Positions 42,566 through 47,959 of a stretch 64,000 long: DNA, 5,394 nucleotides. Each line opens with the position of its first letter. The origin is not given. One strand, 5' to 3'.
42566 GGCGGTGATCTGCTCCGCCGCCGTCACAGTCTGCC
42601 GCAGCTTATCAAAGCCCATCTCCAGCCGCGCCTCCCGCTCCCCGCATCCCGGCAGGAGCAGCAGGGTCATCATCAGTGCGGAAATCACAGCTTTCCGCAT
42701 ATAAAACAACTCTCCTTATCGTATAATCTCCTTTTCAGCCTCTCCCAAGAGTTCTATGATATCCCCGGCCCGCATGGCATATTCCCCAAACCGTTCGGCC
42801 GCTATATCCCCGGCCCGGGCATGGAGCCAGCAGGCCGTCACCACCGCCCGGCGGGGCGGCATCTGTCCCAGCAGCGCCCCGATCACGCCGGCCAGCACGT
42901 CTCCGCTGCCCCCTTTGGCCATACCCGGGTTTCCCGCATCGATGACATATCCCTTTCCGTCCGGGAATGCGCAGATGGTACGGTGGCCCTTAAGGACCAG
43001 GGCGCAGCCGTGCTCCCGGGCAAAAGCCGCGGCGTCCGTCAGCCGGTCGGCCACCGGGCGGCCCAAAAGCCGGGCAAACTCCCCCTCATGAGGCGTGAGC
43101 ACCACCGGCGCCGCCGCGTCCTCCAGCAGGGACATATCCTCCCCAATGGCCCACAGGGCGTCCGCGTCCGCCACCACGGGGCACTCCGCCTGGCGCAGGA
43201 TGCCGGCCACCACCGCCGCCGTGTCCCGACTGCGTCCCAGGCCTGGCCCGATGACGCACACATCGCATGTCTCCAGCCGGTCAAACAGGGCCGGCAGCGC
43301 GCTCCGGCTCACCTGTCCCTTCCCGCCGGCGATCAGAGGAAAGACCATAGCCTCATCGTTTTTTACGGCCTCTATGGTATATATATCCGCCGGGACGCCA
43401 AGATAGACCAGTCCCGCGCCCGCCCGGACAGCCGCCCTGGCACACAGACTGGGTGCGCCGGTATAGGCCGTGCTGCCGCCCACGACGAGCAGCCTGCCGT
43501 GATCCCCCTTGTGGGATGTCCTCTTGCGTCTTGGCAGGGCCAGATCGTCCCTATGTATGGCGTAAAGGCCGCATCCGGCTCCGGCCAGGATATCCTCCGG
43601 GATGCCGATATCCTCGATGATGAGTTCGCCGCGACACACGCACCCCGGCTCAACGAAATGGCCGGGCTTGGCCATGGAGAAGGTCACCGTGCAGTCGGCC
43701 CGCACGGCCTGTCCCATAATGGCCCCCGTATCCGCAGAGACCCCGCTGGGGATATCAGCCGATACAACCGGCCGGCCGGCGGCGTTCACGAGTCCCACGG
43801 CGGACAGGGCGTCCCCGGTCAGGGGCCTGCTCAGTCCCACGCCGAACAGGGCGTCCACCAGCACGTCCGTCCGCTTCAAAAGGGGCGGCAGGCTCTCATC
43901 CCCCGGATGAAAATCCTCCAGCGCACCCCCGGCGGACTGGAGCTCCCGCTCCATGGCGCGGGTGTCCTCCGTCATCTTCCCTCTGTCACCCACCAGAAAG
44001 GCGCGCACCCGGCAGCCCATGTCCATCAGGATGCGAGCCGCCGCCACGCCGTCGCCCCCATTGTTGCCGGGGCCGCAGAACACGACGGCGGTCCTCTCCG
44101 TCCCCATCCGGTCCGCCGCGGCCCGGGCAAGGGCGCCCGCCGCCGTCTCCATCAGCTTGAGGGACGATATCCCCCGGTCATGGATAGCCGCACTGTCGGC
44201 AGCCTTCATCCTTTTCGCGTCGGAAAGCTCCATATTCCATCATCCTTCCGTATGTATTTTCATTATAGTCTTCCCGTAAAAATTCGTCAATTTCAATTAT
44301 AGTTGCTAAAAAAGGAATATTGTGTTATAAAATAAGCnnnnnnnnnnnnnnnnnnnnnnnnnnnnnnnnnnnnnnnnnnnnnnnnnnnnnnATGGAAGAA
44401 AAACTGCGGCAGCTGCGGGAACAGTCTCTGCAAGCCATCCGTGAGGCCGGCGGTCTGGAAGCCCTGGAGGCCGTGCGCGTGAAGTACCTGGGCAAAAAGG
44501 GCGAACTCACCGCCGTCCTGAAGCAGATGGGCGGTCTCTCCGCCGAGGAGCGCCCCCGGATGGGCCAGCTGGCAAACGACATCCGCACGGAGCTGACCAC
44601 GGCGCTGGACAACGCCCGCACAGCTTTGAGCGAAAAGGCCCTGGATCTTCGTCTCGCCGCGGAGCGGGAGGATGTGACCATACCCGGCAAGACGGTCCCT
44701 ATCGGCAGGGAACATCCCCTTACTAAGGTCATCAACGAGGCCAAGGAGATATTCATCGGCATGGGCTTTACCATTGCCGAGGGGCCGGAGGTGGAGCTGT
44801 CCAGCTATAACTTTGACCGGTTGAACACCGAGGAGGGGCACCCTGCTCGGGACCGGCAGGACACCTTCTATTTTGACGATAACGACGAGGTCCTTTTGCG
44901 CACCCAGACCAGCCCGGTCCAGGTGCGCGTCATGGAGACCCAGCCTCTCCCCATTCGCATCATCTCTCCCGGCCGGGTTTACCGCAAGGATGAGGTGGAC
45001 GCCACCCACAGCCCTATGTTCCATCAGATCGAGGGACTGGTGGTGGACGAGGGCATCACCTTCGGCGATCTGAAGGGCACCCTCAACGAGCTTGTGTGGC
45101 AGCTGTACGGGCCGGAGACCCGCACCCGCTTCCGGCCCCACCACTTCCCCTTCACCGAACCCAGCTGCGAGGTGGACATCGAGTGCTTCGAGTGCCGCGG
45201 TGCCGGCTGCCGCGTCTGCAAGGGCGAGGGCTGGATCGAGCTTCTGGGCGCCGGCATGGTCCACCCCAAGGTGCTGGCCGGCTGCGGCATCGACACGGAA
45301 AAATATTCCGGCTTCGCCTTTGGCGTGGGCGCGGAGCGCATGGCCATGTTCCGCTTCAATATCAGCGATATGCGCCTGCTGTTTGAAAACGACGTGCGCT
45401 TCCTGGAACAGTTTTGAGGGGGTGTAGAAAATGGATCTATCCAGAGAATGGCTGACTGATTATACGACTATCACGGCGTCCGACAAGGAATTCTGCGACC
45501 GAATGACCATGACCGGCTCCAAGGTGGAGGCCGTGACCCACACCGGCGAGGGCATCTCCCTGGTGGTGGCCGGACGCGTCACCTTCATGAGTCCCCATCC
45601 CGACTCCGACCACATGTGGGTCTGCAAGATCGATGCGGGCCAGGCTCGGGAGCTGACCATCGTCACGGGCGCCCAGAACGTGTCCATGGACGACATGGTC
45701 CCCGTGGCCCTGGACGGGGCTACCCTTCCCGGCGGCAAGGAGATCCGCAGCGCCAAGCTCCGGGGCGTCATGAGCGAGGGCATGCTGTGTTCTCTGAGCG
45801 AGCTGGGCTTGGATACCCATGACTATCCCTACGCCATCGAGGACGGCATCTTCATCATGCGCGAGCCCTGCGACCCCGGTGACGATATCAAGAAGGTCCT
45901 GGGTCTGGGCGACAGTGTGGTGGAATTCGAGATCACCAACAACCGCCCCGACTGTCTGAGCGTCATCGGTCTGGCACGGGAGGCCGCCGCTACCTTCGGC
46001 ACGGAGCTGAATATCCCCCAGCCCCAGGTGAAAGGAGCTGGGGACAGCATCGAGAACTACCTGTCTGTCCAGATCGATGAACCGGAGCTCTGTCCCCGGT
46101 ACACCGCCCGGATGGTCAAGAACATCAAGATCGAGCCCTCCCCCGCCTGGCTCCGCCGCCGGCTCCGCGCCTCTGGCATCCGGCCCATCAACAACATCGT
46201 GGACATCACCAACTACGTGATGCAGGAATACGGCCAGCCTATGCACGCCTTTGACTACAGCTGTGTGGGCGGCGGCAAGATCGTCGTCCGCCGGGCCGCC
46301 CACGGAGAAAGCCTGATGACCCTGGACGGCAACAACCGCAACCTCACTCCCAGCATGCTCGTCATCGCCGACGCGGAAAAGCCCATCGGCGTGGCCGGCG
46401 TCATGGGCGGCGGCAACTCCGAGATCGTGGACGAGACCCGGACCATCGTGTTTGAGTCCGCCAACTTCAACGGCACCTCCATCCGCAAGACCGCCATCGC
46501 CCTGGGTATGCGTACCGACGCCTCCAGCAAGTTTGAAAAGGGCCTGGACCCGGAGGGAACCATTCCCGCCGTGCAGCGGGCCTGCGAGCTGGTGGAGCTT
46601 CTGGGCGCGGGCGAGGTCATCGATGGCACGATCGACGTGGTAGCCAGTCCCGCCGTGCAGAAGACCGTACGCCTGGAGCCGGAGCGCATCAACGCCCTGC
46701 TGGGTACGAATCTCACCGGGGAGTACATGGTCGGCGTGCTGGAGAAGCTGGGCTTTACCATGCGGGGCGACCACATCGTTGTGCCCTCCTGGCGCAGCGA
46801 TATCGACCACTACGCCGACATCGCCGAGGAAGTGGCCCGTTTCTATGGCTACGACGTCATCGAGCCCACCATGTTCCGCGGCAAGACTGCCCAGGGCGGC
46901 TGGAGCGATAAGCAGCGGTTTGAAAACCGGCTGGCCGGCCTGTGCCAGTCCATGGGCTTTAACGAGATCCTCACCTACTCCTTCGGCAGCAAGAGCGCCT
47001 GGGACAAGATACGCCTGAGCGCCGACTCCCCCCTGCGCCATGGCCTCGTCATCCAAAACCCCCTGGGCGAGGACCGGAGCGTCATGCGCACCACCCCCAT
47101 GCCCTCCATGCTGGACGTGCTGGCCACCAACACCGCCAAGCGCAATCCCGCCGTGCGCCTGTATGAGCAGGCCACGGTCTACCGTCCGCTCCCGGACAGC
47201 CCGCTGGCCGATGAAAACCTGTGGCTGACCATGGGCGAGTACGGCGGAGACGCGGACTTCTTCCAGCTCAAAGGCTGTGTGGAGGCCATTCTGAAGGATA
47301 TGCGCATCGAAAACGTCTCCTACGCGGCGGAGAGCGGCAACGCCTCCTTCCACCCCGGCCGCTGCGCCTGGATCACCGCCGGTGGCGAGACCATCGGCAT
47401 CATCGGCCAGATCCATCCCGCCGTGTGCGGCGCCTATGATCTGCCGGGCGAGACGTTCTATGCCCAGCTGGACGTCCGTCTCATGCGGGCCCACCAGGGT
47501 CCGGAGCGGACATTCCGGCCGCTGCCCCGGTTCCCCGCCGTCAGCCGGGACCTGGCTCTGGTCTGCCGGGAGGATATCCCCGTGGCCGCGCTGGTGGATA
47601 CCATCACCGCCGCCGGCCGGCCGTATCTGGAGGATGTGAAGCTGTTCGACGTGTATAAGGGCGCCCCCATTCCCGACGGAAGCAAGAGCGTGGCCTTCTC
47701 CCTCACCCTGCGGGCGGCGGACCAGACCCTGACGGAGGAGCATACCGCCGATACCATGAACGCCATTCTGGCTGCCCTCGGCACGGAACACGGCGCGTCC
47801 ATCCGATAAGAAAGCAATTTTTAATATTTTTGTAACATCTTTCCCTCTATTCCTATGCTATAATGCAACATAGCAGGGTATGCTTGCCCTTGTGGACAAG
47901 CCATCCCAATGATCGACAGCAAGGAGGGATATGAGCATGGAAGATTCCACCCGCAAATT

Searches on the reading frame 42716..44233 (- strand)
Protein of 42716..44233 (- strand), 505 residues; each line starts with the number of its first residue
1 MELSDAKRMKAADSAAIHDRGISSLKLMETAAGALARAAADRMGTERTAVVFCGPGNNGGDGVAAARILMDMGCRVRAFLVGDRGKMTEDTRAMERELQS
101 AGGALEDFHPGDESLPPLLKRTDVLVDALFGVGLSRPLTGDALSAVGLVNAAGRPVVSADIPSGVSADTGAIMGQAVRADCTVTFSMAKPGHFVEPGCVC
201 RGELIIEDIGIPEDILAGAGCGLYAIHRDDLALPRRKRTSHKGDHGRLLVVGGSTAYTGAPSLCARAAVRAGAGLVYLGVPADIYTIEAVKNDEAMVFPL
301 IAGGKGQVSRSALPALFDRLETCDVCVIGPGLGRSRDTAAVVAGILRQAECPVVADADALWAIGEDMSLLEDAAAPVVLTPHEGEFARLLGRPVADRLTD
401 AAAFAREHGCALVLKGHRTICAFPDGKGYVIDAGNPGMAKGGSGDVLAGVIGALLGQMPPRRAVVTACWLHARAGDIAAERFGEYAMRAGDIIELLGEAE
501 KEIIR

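Call 60: search_protein_families(library=pfam, proteins=[window:42716-44233:-], max_evalue=0.0001)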
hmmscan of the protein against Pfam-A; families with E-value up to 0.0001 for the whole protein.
window:42716-44233:- (505 aa): 2 families
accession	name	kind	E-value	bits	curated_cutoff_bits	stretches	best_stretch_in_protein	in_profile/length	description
PF01256.23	Carb_kinase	-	7e-59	199.7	27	1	248-494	1-238/242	NAD(P)H-hydrate dehydratase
PF03853.21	YjeF_N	-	1.7e-46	158.7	24.9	1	26-191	3-169/169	YjeF-related protein N-terminus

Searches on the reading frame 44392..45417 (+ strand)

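Call 60: search_protein_families(library=pfam, proteins=[window:44392-45417:+], max_evalue=0.0001)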
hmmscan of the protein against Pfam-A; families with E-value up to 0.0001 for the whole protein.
window:44392-45417:+ (341 aa): 2 families
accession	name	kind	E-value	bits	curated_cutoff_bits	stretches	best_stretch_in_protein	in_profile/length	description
PF01409.25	tRNA-synt_2d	-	4.7e-101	337.8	19.8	1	94-341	3-246/246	tRNA synthetases class II core domain (F)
PF02912.23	Phe_tRNA-synt_N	-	3.4e-25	88.2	22.3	1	22-88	3-69/69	Aminoacyl tRNA synthetase class II, N-terminal domain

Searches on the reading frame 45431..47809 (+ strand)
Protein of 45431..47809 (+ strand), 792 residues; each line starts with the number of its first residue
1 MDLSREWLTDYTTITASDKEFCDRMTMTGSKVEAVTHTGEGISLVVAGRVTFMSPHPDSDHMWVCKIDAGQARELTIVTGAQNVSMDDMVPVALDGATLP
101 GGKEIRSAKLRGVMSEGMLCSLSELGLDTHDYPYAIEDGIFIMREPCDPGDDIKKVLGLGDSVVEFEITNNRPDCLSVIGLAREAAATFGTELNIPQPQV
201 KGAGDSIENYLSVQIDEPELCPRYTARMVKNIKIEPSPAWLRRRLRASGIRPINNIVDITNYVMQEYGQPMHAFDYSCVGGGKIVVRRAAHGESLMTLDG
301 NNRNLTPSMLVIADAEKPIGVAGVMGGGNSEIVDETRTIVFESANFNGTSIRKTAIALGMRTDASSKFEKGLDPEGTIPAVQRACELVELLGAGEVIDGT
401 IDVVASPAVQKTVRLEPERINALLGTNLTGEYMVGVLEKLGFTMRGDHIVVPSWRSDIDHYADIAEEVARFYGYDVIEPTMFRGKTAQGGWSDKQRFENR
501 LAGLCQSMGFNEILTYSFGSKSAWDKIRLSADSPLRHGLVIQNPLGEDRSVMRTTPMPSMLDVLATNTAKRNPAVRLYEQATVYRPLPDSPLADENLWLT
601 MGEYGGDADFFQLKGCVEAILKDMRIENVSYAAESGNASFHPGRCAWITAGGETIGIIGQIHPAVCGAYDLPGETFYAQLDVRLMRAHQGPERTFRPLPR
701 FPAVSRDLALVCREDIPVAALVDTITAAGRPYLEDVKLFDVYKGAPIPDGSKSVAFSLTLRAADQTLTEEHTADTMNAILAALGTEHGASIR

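Call 60: search_protein_families(library=pfam, proteins=[window:45431-47809:+], max_evalue=0.0001)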
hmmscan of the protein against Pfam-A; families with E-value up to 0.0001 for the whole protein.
window:45431-47809:+ (792 aa): 5 families
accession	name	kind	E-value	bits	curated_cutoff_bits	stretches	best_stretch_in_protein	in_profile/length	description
PF03483.22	B3_4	-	2.3e-69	232.9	29.3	1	221-389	2-170/174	B3/4 domain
PF17759.6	tRNA_synthFbeta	-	3.5e-56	190.5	22.4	1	477-682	1-214/214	Phenylalanyl tRNA synthetase beta chain CLM domain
PF03147.19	FDX-ACB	-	4e-27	94.9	31.1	1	699-792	1-94/94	Ferredoxin-fold anticodon binding domain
PF03484.21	B5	-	3.4e-20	72.4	28.6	1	413-474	1-67/67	tRNA synthetase B5 domain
PF01588.26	tRNA_bind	-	2.2e-15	57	27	1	46-127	2-77/96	Putative tRNA binding domain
